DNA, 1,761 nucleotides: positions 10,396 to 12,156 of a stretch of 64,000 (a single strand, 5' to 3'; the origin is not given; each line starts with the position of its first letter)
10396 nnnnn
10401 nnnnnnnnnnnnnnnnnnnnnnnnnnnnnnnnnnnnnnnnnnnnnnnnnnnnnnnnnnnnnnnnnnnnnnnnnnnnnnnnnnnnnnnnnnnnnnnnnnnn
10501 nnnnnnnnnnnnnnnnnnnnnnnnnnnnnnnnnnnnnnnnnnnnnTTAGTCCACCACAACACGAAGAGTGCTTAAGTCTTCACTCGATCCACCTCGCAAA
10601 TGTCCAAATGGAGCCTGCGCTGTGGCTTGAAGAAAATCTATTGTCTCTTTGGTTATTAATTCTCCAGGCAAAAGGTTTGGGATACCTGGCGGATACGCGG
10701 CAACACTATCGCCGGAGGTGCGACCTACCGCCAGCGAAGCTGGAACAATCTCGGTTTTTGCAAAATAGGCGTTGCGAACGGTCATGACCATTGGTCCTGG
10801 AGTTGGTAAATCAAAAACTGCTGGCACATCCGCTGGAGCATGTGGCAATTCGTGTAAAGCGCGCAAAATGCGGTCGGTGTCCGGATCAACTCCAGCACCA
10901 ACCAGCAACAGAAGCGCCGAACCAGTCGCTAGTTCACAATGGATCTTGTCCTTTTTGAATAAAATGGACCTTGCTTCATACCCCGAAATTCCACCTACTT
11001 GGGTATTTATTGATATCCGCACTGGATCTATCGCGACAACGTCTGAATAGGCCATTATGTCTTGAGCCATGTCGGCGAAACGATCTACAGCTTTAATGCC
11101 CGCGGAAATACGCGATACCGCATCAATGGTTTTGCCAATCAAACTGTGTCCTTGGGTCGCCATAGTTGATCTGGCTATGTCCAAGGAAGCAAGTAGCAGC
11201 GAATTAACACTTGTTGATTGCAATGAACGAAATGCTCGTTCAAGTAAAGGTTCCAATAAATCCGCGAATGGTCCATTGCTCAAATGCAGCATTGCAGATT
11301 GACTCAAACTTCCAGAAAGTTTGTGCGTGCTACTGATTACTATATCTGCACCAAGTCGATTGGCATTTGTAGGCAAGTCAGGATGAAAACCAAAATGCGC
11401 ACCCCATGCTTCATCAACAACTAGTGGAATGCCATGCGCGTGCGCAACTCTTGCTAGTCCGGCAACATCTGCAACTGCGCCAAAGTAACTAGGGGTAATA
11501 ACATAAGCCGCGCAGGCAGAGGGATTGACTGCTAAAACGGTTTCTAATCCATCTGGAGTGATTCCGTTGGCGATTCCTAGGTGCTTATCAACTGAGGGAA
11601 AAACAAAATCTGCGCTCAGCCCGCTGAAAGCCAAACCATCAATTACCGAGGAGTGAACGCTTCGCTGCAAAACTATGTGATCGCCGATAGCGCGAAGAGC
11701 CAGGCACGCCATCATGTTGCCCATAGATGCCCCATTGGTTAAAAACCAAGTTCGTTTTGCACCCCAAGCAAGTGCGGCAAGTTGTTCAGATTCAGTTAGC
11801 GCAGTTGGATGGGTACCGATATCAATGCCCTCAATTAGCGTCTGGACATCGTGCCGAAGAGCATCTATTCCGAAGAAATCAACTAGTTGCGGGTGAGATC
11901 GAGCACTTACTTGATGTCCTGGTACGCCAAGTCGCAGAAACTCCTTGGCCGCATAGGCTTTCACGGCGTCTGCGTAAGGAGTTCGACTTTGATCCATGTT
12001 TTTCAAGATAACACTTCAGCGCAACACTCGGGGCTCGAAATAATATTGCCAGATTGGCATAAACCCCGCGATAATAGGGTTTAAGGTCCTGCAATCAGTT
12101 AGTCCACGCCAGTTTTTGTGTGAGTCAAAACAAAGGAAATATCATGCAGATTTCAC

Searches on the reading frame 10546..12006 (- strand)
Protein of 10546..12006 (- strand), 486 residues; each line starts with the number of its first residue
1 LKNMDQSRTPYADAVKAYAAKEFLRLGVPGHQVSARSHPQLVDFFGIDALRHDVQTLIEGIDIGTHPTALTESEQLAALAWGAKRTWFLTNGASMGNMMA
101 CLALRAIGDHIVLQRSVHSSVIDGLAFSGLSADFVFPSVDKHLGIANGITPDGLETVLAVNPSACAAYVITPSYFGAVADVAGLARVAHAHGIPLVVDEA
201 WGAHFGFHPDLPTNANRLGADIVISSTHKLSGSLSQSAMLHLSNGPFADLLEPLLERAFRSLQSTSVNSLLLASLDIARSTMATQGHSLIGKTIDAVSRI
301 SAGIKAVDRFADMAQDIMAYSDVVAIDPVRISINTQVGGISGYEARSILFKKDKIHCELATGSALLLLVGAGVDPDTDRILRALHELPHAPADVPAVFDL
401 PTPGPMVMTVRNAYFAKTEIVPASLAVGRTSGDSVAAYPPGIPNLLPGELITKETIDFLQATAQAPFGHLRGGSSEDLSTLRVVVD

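Call 34: search_protein_families(library=pfam, proteins=[window:10546-12006:-], max_evalue=0.00001)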
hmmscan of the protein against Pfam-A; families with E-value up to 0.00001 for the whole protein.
window:10546-12006:- (486 aa): 4 families
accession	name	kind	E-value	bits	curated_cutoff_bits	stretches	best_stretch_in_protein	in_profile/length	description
PF01276.26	OKR_DC_1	-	8.1e-49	166.9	27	1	9-306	1-316/417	Orn/Lys/Arg decarboxylase, major domain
PF01053.26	Cys_Met_Meta_PP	-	3.2e-07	29.7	27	1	67-229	52-198/381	Cys/Met metabolism PLP-dependent enzyme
PF03711.20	OKR_DC_1_C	-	4.2e-07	30.8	24.2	1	416-464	61-112/132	Orn/Lys/Arg decarboxylase, C-terminal domain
PF00266.25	Aminotran_5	-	4.1e-06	26.5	21.5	1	90-232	67-204/371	Aminotransferase class-V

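Call 45: find_homologous_proteins(query=window:10546-12003:-, max_evalue=1e-80)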
Query window:10546-12003:- (485 aa): 3280 proteins with E <= 1e-80 among 8000 candidates; the best 120 are listed.
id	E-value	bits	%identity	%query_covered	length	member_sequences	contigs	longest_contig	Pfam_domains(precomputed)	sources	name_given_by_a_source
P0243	0.0e+0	1057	100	100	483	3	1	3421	PF00266.26,PF03711.21,PF01053.27,PF01276.27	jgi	-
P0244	5.3e-280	947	88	100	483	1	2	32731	PF00266.26,PF03711.21,PF01053.27,PF01276.27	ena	-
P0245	1.7e-207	708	68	100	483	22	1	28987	PF00266.26,PF03711.21,PF01053.27,PF01276.27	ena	-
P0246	7.5e-207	706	66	100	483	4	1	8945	PF00266.26,PF03711.21,PF01053.27,PF01276.27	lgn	-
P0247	1.5e-206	705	69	99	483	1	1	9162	PF03711.21,PF01053.27,PF01276.27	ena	-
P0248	1.1e-205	702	67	100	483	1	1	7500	PF00266.26,PF03711.21,PF01053.27,PF01276.27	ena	-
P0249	2.2e-205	701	67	100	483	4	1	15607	PF00266.26,PF03711.21,PF01053.27,PF01276.27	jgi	jgi:arginine decarboxylase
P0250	3.1e-205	700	66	99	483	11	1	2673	PF00266.26,PF03711.21,PF01053.27,PF01276.27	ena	-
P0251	1.4e-204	698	66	100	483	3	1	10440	PF00266.26,PF03711.21,PF01053.27,PF01276.27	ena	-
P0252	1.5e-204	698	67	100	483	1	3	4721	PF00266.26,PF03711.21,PF01053.27,PF01276.27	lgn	-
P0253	1.1e-203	695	67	99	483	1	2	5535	PF03711.21,PF01053.27,PF01276.27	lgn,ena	-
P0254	2.6e-203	694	66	99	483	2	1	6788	PF00266.26,PF03711.21,PF01053.27,PF01276.27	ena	-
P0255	2.9e-203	694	67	100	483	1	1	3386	PF00266.26,PF03711.21,PF01053.27,PF01276.27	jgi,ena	jgi:lysine decarboxylase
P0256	4.6e-202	690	64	99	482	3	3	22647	PF03711.21,PF01053.27,PF01276.27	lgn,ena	-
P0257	1.1e-201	689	66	100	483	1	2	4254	PF00266.26,PF03711.21,PF01053.27,PF01276.27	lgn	-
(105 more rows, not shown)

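Call 46: find_encoding_contigs(protein=P0244, flank=10000, max_places=6)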
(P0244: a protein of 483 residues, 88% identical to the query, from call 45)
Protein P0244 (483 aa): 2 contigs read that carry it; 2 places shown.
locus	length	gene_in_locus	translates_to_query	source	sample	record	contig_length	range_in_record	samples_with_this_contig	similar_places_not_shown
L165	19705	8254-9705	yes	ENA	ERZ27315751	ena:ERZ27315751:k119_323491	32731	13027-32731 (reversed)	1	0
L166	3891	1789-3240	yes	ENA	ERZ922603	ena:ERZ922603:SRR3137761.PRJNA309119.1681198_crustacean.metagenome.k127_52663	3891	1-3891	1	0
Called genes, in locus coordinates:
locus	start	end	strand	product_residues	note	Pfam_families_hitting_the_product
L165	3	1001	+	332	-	?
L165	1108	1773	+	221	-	-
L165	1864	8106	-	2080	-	PF16656:Pur_ac_phosph_N (faint), PF24421:Ig_J (faint), PF25059:FN3_DSCAM-DSCAML_C (faint), PF23376:Fn3_VIN3 (faint), PF00041:fn3 (weak)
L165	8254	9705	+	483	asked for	PF01276:OKR_DC_1, PF00266:Aminotran_5 (weak), PF01053:Cys_Met_Meta_PP (weak), PF03711:OKR_DC_1_C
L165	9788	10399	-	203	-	PF03848:TehB, PF13649:Methyltransf_25 (weak)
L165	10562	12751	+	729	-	PF00141:peroxidase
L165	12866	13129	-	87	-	-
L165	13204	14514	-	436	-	PF02254:TrkA_N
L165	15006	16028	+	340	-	PF00528:BPD_transp_1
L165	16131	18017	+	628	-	PF00496:SBP_bac_5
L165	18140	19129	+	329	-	PF19300:BPD_transp_1_N, PF00528:BPD_transp_1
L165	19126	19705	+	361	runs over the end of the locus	PF00005:ABC_tran, PF02463:SMC_N (weak), PF13304:AAA_21 (weak), PF08352:oligo_HPY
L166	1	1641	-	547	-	?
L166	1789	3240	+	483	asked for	PF01276:OKR_DC_1, PF00266:Aminotran_5 (weak), PF01053:Cys_Met_Meta_PP (weak), PF03711:OKR_DC_1_C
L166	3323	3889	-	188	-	?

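Call 47: find_encoding_contigs(protein=P0243, flank=10000, max_places=6)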
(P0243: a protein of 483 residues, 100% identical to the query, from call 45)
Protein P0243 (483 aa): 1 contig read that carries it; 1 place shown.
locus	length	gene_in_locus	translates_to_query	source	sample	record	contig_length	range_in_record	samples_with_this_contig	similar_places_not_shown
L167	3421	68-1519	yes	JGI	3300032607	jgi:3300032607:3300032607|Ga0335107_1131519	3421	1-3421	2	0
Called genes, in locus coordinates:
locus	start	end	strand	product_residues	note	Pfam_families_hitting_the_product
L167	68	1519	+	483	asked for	PF01276:OKR_DC_1, PF01053:Cys_Met_Meta_PP (weak), PF00266:Aminotran_5 (weak), PF03711:OKR_DC_1_C (weak)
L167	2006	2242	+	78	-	-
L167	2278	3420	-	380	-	?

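Call 61: search_protein_families(library=ncbifam, proteins=[window:10546-12006:-], max_evalue=0.001)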
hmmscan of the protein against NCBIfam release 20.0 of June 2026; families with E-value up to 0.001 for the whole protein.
window:10546-12006:- (486 aa): 24 families
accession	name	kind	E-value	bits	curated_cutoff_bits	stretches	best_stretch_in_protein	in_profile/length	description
NF011928.0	PRK15399.1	subfamily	7.9e-21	74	968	2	4-300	125-435/713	lysine decarboxylase LdcC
NF011929.0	PRK15400.1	subfamily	6.9e-18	64.3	1056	2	11-308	132-443/714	lysine decarboxylase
NF011603.0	PRK15029.1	equivalog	4.8e-17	61.5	1167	1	10-296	142-454/756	arginine decarboxylase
TIGR04301.1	ODC_inducible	exception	2.5e-13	49.1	1310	1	6-125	106-231/719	ornithine decarboxylase SpeF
NF010092.0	PRK13578.1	subfamily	3.7e-13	48.6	794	1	6-125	106-231/720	ornithine decarboxylase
NF006003.0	PRK08133.1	equivalog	1.6e-08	33.6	522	1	65-229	64-212/396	O-succinylhomoserine sulfhydrylase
NF006810.0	PRK09331.1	subfamily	6.2e-08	31.8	301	1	89-241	85-234/397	Sep-tRNA:Cys-tRNA synthetase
TIGR04318.1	lacto_ODC_hypo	hypoth_equivalog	1.4e-07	30.3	950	1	17-130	99-219/695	putative ornithine decarboxylase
TIGR01325.1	O_suc_HS_sulf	equivalog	1.7e-07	30.2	510.05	1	66-229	53-200/380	O-succinylhomoserine sulfhydrylase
TIGR01326.1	OAH_OAS_sulfhy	subfamily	2.8e-07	29.6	495.1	1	67-232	57-206/418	O-acetylhomoserine aminocarboxypropyltransferase/cysteine synthase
NF005872.0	PRK07812.1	equivalog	5.1e-07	28.5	703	1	67-233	72-223/439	bifunctional o-acetylhomoserine/o-acetylserine sulfhydrylase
NF005871.0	PRK07811.1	equivalog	6.9e-06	24.9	513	1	65-235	59-213/389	cystathionine gamma-synthase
NF004650.0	PRK05994.1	equivalog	1.7e-05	23.8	667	1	70-233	66-213/427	O-acetylhomoserine aminocarboxypropyltransferase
NF006096.0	PRK08248.1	equivalog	3.1e-05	22.8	726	1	175-234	162-215/431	homocysteine synthase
NF005810.0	PRK07671.1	equivalog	6.3e-05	22.2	594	1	90-235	70-201/377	bifunctional cystathionine gamma-lyase/homocysteine desulfhydrase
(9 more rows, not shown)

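Call 67: list_cluster_members(proteins=[P0243])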
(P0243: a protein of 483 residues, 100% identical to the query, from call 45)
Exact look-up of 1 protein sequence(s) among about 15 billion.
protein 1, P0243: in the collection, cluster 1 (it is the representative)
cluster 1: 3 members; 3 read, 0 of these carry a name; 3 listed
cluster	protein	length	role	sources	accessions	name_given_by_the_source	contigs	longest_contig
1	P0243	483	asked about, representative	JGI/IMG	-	-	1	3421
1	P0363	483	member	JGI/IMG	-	-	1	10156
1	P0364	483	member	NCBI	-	-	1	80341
